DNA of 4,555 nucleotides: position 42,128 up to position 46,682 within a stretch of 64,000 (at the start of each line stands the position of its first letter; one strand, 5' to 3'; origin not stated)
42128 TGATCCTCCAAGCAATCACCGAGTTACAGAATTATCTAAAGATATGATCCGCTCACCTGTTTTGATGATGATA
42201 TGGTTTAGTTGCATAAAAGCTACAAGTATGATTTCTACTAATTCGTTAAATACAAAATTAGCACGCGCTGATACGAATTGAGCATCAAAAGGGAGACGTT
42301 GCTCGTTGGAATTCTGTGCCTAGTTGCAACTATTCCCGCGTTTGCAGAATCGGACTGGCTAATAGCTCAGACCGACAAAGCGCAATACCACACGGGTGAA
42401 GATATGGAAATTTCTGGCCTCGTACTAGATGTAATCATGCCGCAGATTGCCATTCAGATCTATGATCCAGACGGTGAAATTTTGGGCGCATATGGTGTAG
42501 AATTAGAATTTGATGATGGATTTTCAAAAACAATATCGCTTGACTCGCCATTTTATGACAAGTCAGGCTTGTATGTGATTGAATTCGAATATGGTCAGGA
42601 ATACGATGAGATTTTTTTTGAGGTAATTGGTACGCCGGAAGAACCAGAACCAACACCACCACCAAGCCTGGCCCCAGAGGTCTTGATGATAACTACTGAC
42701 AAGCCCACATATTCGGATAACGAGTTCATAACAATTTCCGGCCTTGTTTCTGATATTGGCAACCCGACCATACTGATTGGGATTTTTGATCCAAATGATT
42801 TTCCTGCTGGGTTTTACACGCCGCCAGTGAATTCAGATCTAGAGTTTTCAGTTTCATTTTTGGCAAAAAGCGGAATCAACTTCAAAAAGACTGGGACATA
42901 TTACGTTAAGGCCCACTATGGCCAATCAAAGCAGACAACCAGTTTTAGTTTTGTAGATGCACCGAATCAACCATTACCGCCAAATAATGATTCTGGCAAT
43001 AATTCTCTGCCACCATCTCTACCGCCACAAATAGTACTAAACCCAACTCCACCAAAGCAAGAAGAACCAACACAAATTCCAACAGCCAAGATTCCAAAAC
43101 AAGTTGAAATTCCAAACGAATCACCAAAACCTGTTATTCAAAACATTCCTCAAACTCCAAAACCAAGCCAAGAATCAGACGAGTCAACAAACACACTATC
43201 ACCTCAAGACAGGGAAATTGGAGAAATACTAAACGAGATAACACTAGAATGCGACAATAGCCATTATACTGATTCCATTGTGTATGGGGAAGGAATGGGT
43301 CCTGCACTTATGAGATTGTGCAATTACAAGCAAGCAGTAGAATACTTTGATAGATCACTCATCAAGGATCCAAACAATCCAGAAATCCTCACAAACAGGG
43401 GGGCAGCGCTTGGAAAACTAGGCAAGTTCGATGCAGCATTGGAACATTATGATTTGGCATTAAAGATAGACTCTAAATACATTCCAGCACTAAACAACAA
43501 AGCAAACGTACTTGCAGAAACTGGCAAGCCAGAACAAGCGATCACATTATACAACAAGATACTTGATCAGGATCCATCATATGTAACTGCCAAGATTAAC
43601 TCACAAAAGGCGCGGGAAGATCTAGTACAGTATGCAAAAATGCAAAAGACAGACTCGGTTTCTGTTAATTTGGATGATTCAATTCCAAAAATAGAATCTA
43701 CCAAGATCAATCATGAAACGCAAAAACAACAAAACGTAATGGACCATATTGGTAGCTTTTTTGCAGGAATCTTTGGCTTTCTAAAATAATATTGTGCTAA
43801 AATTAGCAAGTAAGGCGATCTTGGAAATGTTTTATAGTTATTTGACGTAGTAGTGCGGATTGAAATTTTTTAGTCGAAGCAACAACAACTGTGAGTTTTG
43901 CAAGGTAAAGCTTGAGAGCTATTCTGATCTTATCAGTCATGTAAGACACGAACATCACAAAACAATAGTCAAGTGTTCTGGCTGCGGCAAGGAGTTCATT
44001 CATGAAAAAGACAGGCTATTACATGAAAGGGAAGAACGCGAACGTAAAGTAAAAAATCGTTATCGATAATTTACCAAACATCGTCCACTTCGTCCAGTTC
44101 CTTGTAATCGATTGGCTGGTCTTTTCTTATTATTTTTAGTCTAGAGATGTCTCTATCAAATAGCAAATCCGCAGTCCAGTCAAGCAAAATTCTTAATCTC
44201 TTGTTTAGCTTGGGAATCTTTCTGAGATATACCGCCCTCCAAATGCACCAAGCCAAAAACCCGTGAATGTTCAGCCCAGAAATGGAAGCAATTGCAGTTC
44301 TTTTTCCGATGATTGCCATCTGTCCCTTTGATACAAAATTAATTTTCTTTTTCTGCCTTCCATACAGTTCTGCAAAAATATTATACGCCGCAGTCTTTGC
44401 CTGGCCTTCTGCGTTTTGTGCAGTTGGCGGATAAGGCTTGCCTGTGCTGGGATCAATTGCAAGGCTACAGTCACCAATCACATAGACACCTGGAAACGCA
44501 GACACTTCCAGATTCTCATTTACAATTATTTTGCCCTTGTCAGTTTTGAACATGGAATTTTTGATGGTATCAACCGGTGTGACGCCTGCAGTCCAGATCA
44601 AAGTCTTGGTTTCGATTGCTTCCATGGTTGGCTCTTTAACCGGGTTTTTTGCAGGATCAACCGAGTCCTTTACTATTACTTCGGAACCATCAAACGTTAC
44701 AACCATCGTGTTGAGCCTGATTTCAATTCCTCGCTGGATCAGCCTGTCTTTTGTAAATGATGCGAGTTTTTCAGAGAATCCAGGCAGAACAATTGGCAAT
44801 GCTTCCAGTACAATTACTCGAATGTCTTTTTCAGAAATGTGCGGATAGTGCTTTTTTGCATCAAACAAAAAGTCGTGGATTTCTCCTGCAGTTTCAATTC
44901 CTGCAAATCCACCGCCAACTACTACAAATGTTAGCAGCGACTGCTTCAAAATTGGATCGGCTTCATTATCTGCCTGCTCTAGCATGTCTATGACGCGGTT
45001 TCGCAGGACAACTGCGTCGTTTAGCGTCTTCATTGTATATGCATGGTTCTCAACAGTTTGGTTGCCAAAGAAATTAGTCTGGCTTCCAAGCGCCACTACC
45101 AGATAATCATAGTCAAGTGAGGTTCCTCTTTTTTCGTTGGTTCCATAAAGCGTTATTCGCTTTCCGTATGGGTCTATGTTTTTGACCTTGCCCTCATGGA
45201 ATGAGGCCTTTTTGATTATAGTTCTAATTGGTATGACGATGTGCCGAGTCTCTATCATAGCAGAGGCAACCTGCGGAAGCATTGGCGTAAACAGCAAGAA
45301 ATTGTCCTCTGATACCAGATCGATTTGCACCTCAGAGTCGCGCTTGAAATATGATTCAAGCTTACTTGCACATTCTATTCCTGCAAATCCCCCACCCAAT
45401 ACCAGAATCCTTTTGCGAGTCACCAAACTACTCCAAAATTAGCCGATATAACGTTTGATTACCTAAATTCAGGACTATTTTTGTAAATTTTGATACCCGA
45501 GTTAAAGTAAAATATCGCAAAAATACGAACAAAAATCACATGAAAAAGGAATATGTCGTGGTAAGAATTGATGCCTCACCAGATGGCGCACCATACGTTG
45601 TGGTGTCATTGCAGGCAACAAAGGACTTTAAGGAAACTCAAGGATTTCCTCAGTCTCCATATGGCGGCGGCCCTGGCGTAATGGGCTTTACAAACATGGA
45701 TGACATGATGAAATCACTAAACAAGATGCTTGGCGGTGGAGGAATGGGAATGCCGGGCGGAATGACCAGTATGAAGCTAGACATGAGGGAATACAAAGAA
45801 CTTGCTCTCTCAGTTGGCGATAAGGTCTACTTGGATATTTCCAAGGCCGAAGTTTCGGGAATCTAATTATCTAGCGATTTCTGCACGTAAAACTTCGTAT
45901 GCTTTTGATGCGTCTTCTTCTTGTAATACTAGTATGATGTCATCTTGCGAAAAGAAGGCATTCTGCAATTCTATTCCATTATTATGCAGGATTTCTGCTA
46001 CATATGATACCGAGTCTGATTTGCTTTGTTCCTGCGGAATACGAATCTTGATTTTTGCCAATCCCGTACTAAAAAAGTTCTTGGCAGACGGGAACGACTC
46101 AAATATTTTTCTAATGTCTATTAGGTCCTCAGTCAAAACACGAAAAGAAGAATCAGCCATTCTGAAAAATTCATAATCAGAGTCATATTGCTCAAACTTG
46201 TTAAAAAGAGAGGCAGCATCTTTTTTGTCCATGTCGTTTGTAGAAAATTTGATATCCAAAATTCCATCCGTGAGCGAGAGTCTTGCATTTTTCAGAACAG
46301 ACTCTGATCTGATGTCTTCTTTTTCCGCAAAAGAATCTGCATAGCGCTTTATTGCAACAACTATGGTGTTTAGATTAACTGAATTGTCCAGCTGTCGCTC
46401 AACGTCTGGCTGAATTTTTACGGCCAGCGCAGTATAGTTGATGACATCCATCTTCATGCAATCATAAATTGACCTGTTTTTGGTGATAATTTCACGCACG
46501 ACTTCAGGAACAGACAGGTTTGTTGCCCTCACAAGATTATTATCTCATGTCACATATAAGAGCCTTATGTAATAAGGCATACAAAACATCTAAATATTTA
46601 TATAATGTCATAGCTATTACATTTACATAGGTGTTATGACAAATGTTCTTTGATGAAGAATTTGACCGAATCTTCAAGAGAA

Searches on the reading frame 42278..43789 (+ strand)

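Call 13: search_protein_families(library=padloc, proteins=[window:42278-43789:+], max_evalue=0.001)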
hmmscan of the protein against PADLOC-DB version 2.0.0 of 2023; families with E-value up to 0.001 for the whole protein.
window:42278-43789:+ (503 aa): 0 families

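Call 64: search_protein_families(library=padloc, proteins=[window:42278-43789:+], max_evalue=0.001)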
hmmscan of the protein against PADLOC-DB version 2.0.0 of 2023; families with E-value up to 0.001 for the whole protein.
window:42278-43789:+ (503 aa): 0 families

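Call 65: search_protein_families(library=pfam, proteins=[window:42278-43789:+], max_evalue=0.001)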
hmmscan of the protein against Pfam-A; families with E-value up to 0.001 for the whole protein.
window:42278-43789:+ (503 aa): 12 families
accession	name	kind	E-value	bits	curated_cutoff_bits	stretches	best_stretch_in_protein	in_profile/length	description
PF00515.34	TPR_1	-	8.7e-22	76.4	27.8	2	369-401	2-34/34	Tetratricopeptide repeat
PF07719.23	TPR_2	-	1.5e-18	65.8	27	2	368-400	1-33/34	Tetratricopeptide repeat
PF13431.12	TPR_17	-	5.7e-13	48.5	24.4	1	356-389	1-34/34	Tetratricopeptide repeat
PF13414.12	TPR_11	-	2.3e-12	46.8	26.8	1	380-416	6-42/42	TPR repeat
PF13424.12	TPR_12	-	2e-11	44.4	30.1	2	370-430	5-73/77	Tetratricopeptide repeat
PF13428.12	TPR_14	-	2.5e-11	43.5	23.5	0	408-438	7-37/44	Tetratricopeptide repeat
PF13432.12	TPR_16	-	7.7e-11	42.7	32.7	1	340-400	3-63/65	Tetratricopeptide repeat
PF14559.12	TPR_19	-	1.2e-10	42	25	1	382-434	5-57/68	Tetratricopeptide repeat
PF13181.12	TPR_8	-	1.5e-10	40.8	25.7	0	369-400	2-33/34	Tetratricopeptide repeat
PF13371.12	TPR_9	-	9.9e-06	25.9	35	0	347-397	8-58/73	Tetratricopeptide repeat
PF13176.12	TPR_7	-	1.8e-05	24.9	27.9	0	349-369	14-36/36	Tetratricopeptide repeat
PF13374.12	TPR_10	-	0.00011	22.5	27.5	0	370-397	4-31/42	Tetratricopeptide repeat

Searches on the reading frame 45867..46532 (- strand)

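Call 64: search_protein_families(library=padloc, proteins=[window:45867-46532:-], max_evalue=0.001)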
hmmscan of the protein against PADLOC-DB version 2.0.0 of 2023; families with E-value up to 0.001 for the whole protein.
window:45867-46532:- (221 aa): 0 families

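Call 65: search_protein_families(library=pfam, proteins=[window:45867-46532:-], max_evalue=0.001)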
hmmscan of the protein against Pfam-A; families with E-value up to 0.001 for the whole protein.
window:45867-46532:- (221 aa): 1 family
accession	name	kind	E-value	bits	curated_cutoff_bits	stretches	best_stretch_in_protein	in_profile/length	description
PF24367.1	DUF7523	-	3.1e-06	28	27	1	9-90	3-71/158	Family of unknown function (DUF7523)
